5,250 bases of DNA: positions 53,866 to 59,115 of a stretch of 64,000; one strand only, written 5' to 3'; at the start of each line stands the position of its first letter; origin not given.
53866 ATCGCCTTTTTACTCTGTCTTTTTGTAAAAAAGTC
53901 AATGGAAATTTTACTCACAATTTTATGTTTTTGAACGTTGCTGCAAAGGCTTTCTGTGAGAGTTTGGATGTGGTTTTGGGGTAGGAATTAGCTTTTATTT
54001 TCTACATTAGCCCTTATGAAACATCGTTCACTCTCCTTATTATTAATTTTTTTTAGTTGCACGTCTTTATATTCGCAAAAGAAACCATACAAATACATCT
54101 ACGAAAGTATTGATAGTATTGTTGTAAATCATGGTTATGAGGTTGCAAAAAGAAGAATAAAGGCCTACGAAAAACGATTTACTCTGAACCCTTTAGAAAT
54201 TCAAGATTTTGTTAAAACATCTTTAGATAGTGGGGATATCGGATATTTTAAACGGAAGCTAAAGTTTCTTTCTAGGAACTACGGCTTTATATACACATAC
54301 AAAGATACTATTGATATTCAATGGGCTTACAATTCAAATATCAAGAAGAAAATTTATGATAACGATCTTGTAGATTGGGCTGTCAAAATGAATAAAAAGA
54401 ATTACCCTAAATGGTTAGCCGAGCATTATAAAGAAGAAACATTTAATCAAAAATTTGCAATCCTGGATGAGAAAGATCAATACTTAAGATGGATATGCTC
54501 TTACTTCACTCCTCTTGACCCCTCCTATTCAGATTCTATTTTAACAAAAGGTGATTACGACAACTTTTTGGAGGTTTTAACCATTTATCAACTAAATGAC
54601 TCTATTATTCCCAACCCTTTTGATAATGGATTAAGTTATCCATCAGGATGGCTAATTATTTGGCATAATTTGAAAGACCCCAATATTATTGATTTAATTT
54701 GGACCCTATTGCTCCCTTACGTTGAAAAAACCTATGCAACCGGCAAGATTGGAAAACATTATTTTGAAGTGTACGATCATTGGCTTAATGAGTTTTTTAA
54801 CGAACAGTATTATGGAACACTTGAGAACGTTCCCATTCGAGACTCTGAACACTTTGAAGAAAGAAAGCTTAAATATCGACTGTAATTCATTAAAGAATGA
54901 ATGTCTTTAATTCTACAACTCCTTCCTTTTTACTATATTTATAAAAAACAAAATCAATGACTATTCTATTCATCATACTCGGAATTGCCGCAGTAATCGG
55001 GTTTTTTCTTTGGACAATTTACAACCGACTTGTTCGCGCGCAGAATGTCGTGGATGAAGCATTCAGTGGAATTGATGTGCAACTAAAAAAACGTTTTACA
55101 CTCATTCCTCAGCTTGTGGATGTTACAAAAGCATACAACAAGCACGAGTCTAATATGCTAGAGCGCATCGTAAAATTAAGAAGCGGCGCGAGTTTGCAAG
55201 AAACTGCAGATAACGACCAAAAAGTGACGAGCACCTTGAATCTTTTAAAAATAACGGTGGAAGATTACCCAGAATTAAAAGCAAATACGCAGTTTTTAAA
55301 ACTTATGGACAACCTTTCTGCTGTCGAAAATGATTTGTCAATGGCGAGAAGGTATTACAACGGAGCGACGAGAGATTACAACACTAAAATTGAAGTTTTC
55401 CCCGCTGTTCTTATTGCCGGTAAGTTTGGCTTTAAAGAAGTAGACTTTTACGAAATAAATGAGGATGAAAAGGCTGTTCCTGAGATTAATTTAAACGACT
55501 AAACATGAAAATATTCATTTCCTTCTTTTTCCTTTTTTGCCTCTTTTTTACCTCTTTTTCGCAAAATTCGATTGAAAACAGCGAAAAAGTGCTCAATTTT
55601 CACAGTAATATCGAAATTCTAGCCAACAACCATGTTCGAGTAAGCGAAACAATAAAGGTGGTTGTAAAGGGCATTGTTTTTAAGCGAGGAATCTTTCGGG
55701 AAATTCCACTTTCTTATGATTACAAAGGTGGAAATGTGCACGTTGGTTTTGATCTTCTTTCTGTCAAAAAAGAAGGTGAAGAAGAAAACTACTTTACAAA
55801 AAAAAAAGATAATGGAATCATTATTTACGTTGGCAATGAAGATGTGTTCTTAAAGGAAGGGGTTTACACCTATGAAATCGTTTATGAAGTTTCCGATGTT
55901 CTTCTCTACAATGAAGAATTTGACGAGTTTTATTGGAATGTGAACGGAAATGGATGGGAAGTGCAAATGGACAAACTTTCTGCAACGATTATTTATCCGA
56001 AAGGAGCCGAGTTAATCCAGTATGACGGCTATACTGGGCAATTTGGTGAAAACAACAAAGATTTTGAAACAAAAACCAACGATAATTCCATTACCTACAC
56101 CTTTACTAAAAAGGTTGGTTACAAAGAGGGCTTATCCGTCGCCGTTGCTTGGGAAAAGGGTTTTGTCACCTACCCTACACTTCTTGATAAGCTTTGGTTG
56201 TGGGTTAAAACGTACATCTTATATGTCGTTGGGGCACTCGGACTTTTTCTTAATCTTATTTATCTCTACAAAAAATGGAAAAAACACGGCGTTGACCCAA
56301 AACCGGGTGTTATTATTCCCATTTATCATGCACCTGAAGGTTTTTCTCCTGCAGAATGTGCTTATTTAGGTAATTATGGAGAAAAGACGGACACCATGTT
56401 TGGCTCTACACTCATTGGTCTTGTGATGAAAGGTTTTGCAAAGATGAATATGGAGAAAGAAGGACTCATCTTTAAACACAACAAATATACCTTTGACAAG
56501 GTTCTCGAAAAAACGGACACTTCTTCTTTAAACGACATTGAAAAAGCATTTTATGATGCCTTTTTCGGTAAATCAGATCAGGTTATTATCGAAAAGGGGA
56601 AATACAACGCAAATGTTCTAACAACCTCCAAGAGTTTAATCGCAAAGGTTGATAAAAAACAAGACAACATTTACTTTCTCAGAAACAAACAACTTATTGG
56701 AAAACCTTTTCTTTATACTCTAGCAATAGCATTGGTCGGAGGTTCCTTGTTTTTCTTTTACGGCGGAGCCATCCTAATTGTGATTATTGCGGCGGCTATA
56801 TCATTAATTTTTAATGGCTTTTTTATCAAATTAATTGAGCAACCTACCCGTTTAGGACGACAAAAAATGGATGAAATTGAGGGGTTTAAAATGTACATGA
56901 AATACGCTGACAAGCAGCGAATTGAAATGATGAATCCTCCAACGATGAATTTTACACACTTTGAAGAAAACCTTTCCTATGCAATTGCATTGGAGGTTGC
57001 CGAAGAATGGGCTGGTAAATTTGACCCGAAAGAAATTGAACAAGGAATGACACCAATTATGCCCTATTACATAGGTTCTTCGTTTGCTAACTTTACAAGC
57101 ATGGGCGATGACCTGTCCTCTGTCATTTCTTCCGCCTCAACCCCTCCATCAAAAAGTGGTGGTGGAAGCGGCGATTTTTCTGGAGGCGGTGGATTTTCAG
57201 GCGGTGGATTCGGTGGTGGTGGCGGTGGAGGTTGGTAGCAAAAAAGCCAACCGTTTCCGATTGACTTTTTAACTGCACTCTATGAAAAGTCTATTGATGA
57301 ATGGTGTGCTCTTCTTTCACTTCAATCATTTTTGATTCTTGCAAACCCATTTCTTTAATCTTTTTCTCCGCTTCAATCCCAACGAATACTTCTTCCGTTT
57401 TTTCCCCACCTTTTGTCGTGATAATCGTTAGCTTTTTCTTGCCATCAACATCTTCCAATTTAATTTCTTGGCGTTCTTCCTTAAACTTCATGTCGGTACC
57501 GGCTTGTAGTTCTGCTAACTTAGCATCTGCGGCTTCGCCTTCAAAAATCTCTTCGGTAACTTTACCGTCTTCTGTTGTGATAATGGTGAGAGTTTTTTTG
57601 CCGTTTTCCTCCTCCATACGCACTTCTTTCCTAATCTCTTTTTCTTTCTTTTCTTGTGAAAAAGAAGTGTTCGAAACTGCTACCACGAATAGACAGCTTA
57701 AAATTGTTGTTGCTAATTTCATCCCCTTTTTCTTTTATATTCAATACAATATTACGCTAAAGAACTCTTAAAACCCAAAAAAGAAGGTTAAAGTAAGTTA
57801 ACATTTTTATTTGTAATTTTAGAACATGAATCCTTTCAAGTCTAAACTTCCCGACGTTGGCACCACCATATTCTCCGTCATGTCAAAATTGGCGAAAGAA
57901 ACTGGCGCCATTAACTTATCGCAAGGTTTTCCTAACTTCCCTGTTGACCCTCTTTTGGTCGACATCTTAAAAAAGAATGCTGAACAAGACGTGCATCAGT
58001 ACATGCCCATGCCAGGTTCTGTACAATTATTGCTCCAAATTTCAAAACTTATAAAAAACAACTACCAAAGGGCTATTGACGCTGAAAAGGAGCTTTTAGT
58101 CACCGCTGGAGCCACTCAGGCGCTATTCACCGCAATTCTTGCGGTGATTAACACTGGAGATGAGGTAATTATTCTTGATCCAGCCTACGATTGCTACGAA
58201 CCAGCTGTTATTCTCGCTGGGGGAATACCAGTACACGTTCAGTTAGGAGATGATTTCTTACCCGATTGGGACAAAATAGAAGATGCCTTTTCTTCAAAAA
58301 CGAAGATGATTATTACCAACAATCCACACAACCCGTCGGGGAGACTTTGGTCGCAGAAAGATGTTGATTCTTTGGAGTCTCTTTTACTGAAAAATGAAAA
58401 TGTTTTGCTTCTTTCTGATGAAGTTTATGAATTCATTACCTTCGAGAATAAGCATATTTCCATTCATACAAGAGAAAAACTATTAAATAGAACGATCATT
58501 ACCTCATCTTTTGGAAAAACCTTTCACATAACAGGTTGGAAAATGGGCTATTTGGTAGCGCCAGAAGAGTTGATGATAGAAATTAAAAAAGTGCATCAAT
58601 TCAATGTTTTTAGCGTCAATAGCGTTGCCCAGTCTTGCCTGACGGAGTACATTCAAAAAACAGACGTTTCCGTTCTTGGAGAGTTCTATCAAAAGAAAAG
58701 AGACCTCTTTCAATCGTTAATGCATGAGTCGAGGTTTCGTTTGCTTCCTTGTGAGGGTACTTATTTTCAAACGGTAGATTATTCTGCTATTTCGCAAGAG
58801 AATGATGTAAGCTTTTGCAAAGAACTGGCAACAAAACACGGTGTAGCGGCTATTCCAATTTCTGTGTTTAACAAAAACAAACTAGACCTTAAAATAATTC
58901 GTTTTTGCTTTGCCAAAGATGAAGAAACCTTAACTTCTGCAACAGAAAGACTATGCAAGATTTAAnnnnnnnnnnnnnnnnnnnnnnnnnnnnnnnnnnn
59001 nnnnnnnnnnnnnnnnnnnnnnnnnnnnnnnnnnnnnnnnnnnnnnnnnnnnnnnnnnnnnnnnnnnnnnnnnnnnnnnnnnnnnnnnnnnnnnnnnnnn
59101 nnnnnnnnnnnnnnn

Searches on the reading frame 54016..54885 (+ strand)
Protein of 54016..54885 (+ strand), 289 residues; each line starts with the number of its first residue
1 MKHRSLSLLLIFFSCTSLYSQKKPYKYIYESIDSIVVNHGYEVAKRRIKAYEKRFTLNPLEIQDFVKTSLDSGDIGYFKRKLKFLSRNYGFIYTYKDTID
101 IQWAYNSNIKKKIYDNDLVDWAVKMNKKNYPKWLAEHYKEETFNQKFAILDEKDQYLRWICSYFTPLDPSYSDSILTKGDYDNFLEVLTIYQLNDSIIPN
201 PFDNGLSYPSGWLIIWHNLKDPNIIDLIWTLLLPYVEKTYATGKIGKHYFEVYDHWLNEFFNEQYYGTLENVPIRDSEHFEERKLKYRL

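Call 4: search_protein_families(library=pfam, proteins=[window:54016-54885:+], max_evalue=0.01)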
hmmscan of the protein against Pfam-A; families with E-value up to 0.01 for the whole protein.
window:54016-54885:+ (289 aa): 0 families

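Call 17: find_homologous_proteins(query=window:54016-54885:+, max_evalue=0.001)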
Query window:54016-54885:+ (289 aa): 8 proteins with E <= 0.001 among 515 candidates.
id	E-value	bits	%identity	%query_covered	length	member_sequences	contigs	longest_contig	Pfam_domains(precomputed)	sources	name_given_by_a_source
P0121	3.4e-195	665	100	100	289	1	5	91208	-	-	-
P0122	4.7e-136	471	71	98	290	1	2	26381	-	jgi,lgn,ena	-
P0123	2.3e-107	377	59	98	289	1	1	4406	-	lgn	-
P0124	1.8e-106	374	57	98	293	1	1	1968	-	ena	-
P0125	1.2e-103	365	57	96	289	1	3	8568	-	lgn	-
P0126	3.7e-102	360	56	98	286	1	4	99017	-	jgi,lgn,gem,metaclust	metaclust:\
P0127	3.2e-87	311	49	100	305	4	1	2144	-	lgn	-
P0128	4.0e-34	137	33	98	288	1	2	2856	-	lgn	-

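Call 18: find_encoding_contigs(protein=P0122, flank=7000, max_places=4)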
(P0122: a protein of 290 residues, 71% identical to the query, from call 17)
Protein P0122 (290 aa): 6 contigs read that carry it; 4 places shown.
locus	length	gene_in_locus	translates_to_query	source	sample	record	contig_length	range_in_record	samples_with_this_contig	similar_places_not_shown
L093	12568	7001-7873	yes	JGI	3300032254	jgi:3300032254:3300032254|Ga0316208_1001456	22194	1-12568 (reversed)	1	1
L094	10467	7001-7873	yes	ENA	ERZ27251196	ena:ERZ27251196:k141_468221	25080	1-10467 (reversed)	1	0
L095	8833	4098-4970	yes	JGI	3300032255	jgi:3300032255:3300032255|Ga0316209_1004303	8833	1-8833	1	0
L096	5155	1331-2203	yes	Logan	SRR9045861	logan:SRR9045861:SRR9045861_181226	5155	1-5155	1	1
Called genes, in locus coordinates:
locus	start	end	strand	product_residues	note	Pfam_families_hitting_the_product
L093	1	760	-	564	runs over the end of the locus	PF00082:Peptidase_S8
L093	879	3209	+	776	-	PF00082:Peptidase_S8, PF18962:Por_Secre_tail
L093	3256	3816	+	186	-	PF18347:DUF5606, PF21186:DUF6852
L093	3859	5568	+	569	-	PF01432:Peptidase_M3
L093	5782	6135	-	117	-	PF12844:HTH_19, PF01381:HTH_3, PF13443:HTH_26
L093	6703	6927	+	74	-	-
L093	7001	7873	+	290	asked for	-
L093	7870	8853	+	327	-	PF21068:ATPgraspMvdD (faint), PF08443:RimK (weak)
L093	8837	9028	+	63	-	-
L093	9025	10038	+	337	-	-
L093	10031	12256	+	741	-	PF03412:Peptidase_C39, PF13529:Peptidase_C39_2 (faint), PF00664:ABC_membrane, PF00005:ABC_tran, PF02463:SMC_N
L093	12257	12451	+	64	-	-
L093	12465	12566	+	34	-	?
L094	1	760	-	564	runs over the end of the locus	PF00082:Peptidase_S8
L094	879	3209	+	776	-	PF00082:Peptidase_S8, PF18962:Por_Secre_tail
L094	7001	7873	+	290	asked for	-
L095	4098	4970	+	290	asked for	-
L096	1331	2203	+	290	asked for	-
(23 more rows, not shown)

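Call 19: find_encoding_contigs(protein=P0126, flank=7000, max_places=4)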
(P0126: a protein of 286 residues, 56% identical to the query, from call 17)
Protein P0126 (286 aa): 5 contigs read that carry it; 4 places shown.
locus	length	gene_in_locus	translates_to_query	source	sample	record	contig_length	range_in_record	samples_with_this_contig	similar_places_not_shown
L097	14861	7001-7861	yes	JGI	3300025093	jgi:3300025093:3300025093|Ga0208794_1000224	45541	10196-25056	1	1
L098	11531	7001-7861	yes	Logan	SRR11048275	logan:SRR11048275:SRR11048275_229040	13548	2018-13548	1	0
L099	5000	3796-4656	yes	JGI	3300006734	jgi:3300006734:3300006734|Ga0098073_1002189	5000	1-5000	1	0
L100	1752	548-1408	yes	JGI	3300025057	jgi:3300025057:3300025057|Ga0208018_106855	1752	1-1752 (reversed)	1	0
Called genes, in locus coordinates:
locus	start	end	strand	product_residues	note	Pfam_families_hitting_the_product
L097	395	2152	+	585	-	PF21849:DUF6908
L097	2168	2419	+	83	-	-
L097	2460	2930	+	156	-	PF08299:Bac_DnaA_C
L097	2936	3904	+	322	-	-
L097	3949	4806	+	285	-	-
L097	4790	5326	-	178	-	-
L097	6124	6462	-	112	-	PF12844:HTH_19, PF01381:HTH_3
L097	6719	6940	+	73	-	-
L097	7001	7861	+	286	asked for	-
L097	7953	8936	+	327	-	PF21068:ATPgraspMvdD (weak), PF08443:RimK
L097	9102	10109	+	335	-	-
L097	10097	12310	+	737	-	PF03412:Peptidase_C39, PF13529:Peptidase_C39_2 (faint), PF00664:ABC_membrane, PF00005:ABC_tran, PF02463:SMC_N (weak)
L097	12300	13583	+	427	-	PF26002:Beta-barrel_AprE (weak)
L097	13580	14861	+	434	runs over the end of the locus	PF02321:OEP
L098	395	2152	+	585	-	PF21849:DUF6908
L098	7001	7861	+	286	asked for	-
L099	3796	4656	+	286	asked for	-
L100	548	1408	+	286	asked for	-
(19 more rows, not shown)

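Call 20: find_encoding_contigs(protein=P0125, flank=7000, max_places=3)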
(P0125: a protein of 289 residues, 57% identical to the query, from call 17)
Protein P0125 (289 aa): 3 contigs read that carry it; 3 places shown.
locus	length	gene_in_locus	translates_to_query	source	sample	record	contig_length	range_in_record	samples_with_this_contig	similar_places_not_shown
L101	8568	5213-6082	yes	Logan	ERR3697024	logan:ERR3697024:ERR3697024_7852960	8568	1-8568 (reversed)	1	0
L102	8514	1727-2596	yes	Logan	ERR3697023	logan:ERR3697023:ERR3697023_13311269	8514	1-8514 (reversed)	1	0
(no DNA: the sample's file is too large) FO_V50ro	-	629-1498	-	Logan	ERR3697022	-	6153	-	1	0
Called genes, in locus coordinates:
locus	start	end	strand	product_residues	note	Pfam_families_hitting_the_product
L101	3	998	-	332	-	?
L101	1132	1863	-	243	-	PF05050:Methyltransf_21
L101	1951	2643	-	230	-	PF00072:Response_reg, PF00486:Trans_reg_C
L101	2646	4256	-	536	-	PF00512:HisKA, PF02518:HATPase_c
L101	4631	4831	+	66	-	-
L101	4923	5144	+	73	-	-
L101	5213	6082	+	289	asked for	-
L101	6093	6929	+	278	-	-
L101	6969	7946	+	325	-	-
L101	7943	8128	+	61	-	-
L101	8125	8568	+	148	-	?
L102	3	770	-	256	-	?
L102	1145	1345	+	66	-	-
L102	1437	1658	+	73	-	-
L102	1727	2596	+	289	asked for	-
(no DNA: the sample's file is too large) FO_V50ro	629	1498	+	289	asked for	-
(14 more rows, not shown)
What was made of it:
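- In the three homologue families whose contexts were examined, it follows the small 73-74-aa ORF of a conserved gene cluster (calls 17-20).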

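Call 36: search_protein_families(library=ncbifam, proteins=[window:54016-54885:+], max_evalue=1)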
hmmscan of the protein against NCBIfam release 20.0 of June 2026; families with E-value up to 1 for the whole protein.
window:54016-54885:+ (289 aa): 0 families

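Call 37: search_protein_families(library=pfam, proteins=[window:54016-54885:+], max_evalue=10)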
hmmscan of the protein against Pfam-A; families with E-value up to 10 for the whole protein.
window:54016-54885:+ (289 aa): 0 families
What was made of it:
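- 54016..54885 (+): Acquired 289-aa orphan gene with a lipoprotein-like signal. Elsewhere it is a member of a RiPP-like ATP-grasp / C39-ABC cluster. No Pfam or NCBIfam hit (calls 4, 36, 37).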

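Call 68: find_related_loci(query=window:54016-54885:+, collection=viral_contigs, flank=5000)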
Query window:54016-54885:+ (289 aa) in viral_contigs; peptide patterns used: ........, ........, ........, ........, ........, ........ (x = any residue, [..] = any of these).
9 stretches matched a pattern, but none encodes a relative of the query by tblastn (E <= 1e-3).

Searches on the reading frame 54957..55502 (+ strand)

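Call 4: search_protein_families(library=pfam, proteins=[window:54957-55502:+], max_evalue=0.01)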
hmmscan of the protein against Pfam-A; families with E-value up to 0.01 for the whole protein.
window:54957-55502:+ (181 aa): 2 families
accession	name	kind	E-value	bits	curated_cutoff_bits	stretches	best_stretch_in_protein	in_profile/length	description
PF04011.17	LemA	-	3.9e-46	157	26.2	1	35-178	1-148/149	LemA family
PF24270.1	HTH_Cmi2_C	-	0.0015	19.2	27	1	86-145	6-64/125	Cmi2, C-terminal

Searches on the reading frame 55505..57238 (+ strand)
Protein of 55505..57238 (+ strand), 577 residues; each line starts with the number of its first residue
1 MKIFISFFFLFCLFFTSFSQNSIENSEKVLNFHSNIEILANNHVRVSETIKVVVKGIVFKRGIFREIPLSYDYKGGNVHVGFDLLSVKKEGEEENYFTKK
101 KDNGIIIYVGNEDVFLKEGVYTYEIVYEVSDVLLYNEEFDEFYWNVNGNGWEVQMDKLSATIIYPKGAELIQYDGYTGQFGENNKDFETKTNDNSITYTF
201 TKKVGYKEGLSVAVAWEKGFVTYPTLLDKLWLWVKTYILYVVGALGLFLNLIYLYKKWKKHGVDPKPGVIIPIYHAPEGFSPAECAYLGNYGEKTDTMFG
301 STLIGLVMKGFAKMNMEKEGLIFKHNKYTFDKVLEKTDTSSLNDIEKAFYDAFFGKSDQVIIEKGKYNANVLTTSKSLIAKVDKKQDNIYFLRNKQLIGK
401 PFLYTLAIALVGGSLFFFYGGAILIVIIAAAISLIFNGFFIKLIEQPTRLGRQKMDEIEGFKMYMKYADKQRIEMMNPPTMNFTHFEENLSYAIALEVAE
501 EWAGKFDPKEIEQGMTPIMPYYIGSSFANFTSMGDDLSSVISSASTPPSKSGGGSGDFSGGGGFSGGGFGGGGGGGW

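Call 4: search_protein_families(library=pfam, proteins=[window:55505-57238:+], max_evalue=0.01)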
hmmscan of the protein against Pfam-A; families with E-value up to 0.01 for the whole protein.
window:55505-57238:+ (577 aa): 2 families
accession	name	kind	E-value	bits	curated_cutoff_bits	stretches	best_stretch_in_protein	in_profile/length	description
PF20990.2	DUF2207_C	-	5.7e-31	108.5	33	1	273-506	3-247/247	Predicted membrane protein (DUF2207) C-terminal domain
PF09972.14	DUF2207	-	1e-23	84.9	24.4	1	29-216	2-172/172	Predicted membrane protein (DUF2207) N-terminal domain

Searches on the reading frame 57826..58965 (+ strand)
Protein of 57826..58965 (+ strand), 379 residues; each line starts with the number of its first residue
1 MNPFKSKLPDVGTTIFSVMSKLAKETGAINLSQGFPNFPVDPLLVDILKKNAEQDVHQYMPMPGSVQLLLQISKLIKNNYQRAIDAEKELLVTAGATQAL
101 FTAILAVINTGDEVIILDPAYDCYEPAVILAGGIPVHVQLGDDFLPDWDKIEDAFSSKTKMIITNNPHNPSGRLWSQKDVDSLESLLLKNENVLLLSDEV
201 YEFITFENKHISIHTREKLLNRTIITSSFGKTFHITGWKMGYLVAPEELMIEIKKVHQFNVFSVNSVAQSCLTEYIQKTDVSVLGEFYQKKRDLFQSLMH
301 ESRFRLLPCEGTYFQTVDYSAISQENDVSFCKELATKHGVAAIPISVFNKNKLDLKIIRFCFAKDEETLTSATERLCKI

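Call 44: search_protein_families(library=pfam, proteins=[window:57826-58965:+], max_evalue=0.001)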
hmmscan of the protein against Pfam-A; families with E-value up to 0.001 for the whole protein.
window:57826-58965:+ (379 aa): 4 families
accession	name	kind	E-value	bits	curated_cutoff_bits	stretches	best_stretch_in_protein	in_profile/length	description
PF00155.27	Aminotran_1_2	-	1.4e-52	179.6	19.7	1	28-376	3-361/361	Aminotransferase class I and II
PF00266.25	Aminotran_5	-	2.5e-05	23.9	21.5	1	76-200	48-177/371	Aminotransferase class-V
PF01041.23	DegT_DnrJ_EryC1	-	6.8e-05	22.7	19.8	1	89-164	41-118/360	DegT/DnrJ/EryC1/StrS aminotransferase family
PF01053.26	Cys_Met_Meta_PP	-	0.00021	20.4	27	1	87-186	67-162/381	Cys/Met metabolism PLP-dependent enzyme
